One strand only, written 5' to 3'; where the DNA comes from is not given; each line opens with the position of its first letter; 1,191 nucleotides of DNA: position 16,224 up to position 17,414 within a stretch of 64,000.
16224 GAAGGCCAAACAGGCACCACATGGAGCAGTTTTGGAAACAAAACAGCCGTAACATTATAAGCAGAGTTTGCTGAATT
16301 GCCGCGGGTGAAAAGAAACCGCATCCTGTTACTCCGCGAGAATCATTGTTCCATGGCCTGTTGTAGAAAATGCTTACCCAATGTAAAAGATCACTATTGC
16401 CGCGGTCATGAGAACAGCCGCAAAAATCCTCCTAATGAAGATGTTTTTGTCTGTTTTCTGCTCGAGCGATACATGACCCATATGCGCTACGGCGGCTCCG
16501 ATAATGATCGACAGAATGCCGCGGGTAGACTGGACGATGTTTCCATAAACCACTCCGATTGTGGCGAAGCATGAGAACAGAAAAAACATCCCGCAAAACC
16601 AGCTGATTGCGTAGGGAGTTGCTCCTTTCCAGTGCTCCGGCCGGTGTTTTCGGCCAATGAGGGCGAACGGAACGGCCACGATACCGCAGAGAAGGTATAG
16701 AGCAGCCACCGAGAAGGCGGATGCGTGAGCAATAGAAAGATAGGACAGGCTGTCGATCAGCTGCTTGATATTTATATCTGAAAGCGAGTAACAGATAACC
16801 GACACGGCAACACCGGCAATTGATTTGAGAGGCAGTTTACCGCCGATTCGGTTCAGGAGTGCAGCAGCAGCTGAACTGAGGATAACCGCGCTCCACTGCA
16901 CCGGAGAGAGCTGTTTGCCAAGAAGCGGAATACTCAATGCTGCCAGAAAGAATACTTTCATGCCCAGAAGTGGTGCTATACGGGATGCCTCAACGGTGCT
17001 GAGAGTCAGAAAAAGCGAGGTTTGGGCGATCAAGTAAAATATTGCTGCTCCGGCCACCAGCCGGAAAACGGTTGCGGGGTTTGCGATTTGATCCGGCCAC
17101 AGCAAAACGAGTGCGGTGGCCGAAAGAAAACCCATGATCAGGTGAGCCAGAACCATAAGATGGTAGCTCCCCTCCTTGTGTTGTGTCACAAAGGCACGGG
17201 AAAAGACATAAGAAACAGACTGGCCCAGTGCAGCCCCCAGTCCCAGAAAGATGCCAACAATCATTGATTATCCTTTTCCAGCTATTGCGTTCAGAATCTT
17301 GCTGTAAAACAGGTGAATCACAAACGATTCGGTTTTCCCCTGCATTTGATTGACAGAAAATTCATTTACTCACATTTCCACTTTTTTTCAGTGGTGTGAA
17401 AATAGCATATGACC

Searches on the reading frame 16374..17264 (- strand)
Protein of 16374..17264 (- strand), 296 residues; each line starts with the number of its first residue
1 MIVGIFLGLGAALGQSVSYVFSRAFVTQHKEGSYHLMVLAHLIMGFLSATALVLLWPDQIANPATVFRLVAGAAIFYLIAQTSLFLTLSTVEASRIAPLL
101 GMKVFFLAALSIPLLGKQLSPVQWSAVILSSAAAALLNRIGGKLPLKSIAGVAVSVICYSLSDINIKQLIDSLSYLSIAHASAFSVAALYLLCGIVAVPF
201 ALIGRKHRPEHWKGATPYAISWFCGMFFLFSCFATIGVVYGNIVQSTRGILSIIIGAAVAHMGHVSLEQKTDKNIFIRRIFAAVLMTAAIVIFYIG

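Call 9: search_protein_families(library=pfam, proteins=[window:16374-17264:-])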
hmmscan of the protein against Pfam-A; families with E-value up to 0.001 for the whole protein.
window:16374-17264:- (296 aa): 2 families
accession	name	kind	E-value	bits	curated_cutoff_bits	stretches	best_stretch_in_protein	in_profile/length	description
PF00892.27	EamA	-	1e-10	42.4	28.2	1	3-138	2-134/135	EamA-like transporter family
PF04142.21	Nuc_sug_transp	-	0.00093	18.8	27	1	60-135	77-151/315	Nucleotide-sugar transporter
